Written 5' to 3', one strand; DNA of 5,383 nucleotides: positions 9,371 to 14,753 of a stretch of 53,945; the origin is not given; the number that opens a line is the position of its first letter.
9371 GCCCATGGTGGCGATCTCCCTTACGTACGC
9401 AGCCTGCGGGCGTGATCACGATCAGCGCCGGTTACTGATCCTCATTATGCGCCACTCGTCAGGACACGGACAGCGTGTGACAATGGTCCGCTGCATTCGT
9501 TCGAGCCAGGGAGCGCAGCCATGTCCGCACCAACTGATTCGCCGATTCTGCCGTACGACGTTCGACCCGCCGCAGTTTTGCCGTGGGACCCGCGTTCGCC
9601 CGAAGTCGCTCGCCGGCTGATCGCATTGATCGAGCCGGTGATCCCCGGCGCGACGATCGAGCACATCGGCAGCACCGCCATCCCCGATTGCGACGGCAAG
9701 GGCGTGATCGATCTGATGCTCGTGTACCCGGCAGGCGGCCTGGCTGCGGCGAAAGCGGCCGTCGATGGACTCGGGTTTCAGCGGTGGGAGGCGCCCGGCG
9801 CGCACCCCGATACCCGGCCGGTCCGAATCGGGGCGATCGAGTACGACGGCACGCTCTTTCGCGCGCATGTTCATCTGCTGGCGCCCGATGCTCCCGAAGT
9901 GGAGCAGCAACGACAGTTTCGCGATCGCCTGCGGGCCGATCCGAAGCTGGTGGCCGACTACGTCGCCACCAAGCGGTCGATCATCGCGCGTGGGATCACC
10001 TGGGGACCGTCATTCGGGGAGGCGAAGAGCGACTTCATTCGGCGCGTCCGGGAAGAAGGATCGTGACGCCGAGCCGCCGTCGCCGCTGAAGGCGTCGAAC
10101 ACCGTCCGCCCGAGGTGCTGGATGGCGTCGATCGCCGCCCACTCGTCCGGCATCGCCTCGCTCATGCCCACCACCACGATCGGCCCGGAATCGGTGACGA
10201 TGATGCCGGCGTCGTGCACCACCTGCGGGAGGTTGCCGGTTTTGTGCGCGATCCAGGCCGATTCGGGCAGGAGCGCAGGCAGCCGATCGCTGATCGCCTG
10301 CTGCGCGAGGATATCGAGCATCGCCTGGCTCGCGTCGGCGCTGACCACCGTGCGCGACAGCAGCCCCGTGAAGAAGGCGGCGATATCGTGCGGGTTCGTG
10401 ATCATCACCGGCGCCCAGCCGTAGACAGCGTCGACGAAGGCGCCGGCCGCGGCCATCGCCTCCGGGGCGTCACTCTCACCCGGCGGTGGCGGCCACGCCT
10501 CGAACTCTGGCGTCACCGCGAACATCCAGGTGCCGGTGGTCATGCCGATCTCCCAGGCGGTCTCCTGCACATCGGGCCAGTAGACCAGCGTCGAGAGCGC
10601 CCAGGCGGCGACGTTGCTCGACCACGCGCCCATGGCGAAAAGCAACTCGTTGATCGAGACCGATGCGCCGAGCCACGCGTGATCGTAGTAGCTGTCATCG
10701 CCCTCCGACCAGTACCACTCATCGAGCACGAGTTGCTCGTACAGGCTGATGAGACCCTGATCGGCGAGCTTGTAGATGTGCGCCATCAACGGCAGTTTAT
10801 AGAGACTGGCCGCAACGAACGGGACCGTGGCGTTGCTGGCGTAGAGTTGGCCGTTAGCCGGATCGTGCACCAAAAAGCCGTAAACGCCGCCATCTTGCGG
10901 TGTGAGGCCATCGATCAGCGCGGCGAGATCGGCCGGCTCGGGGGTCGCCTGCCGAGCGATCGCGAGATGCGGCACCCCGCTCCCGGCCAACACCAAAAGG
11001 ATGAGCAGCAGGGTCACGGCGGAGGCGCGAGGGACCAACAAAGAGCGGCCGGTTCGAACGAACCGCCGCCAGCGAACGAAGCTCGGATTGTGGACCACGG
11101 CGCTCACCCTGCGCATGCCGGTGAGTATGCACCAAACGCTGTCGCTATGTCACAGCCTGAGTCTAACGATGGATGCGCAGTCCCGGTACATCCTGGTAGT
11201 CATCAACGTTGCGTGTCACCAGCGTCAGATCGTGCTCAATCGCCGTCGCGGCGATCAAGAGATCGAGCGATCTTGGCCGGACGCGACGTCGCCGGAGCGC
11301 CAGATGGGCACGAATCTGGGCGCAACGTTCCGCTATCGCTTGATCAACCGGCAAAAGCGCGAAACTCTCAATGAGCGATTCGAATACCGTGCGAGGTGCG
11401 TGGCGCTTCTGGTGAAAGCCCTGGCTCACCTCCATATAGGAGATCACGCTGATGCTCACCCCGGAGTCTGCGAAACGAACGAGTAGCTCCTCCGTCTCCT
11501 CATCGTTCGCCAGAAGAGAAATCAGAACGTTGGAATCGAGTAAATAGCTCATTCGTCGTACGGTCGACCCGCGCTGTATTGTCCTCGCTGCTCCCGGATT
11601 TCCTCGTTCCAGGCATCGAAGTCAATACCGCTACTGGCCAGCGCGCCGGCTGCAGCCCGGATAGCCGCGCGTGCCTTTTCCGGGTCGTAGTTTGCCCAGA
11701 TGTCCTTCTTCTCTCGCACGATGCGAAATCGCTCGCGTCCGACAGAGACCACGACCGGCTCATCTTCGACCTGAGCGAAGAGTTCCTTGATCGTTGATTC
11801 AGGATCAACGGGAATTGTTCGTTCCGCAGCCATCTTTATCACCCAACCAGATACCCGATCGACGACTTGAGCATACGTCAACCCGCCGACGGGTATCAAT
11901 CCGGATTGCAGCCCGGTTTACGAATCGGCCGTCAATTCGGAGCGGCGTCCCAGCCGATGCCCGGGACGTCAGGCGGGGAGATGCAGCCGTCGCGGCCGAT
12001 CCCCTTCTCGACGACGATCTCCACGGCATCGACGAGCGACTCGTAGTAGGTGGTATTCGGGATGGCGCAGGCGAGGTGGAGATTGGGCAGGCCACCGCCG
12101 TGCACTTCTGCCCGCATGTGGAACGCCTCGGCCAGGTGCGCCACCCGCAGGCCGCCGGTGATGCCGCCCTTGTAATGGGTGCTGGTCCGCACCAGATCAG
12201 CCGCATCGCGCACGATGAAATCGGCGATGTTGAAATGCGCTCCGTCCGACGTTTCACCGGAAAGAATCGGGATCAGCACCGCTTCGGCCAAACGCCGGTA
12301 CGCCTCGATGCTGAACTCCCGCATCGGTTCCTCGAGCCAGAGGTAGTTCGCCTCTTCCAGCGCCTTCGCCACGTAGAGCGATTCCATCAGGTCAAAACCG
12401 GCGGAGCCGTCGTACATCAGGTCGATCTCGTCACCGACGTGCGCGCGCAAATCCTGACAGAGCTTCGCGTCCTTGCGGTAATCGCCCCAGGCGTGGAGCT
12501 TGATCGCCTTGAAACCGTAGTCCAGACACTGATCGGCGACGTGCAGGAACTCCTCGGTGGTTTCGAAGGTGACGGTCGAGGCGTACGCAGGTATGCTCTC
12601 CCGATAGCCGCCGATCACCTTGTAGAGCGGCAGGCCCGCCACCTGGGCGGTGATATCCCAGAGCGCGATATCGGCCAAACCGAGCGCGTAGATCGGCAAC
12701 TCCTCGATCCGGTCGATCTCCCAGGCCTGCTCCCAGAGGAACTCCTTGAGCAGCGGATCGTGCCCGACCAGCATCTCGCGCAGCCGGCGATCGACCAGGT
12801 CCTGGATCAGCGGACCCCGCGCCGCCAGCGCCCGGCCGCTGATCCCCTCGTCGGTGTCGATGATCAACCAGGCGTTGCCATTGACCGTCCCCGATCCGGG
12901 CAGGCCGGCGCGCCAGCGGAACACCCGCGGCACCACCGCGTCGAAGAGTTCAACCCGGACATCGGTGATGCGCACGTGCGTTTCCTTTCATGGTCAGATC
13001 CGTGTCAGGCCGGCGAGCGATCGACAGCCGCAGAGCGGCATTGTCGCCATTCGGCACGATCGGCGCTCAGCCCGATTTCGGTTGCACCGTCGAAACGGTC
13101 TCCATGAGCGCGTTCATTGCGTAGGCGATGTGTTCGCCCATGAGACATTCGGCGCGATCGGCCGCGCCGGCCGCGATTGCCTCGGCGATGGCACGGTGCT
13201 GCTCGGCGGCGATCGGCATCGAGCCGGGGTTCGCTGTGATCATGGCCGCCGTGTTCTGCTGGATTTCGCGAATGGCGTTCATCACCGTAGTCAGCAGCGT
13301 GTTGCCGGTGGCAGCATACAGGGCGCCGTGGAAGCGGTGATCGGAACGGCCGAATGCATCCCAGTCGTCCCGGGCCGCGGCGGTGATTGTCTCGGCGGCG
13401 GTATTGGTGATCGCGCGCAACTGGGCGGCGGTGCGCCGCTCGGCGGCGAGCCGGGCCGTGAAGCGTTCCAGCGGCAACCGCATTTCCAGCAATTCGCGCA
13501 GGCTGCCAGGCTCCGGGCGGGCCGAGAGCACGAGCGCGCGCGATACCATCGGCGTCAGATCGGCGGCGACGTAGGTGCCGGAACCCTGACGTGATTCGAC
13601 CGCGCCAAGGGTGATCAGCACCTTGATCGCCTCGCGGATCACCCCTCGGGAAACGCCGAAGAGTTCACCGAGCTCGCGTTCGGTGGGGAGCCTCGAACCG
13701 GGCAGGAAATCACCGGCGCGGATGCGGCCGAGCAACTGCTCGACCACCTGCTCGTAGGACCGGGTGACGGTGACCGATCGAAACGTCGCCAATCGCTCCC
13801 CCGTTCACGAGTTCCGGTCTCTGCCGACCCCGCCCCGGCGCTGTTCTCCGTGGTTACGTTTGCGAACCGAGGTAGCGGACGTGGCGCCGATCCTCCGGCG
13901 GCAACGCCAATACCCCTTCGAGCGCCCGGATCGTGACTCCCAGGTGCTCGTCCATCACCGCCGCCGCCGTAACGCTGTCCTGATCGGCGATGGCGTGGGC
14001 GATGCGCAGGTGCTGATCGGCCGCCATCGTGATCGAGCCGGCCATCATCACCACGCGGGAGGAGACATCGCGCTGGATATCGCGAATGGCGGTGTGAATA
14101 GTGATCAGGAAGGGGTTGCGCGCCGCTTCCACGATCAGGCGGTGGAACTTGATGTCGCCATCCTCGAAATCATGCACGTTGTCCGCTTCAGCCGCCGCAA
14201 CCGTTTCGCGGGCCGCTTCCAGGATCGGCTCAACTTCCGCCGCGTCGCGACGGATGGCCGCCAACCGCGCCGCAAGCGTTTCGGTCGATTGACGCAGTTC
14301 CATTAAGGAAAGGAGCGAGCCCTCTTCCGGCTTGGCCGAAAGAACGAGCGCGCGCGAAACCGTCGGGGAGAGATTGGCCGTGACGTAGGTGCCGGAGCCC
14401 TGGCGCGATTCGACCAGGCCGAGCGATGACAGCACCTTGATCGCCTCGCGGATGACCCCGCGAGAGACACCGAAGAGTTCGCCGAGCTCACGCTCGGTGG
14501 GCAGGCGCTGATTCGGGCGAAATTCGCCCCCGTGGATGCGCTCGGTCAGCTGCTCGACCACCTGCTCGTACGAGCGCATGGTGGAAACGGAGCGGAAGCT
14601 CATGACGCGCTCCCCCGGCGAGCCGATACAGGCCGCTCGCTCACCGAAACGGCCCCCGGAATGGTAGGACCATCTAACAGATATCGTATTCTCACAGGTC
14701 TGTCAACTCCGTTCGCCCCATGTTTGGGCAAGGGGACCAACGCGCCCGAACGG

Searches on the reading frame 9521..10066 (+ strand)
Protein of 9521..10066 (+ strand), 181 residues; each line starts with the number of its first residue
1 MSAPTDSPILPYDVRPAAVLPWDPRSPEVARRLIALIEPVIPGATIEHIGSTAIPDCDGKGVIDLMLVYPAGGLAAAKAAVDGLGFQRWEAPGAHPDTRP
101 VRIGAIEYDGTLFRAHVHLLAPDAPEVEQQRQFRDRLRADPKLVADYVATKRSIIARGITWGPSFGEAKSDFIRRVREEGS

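Call 47: search_protein_families(library=pfam, proteins=[window:9521-10066:+], max_evalue=0.0001)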
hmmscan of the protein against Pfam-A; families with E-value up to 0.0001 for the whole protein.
window:9521-10066:+ (181 aa): 1 family
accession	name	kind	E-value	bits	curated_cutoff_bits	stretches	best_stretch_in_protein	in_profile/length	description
PF04229.20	GrpB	-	3e-23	83.2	25.5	1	18-177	3-157/159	GrpB protein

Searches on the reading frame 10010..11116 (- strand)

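Call 47: search_protein_families(library=pfam, proteins=[window:10010-11116:-], max_evalue=0.0001)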
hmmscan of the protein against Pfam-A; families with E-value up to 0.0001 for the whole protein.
window:10010-11116:- (368 aa): 1 family
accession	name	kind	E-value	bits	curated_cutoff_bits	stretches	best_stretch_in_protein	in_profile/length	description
PF13354.11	Beta-lactamase2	-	1.1e-34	120.1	22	1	80-316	1-211/214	Beta-lactamase enzyme family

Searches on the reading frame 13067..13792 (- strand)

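Call 47: search_protein_families(library=pfam, proteins=[window:13067-13792:-], max_evalue=0.0001)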
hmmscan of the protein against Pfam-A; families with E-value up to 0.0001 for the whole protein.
window:13067-13792:- (241 aa): 3 families
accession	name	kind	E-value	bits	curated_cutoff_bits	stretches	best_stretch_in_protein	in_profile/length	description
PF07729.17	FCD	-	1.8e-28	99.9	24.3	1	100-223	1-124/125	FCD domain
PF00392.27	GntR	-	2.1e-21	75.8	27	1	13-75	2-64/64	Bacterial regulatory proteins, gntR family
PF14502.12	HTH_41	-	3.3e-05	23.7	25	1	32-75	3-48/48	Helix-turn-helix domain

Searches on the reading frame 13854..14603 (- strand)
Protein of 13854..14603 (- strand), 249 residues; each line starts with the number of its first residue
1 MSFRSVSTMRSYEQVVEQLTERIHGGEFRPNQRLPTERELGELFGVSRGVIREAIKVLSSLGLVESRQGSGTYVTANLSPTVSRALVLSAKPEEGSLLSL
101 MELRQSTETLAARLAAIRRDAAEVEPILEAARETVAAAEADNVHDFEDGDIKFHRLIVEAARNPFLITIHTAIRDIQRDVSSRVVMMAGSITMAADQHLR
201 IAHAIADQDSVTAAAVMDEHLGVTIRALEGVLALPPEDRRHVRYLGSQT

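Call 48: search_protein_families(library=pfam, proteins=[window:13854-14603:-], max_evalue=0.0001)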
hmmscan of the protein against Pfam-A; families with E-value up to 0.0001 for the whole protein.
window:13854-14603:- (249 aa): 2 families
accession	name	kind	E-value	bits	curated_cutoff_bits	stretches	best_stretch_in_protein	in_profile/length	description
PF00392.27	GntR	-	3.1e-23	81.6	27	1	12-74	2-64/64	Bacterial regulatory proteins, gntR family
PF07729.17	FCD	-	5.5e-21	75.7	24.3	1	100-221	2-123/125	FCD domain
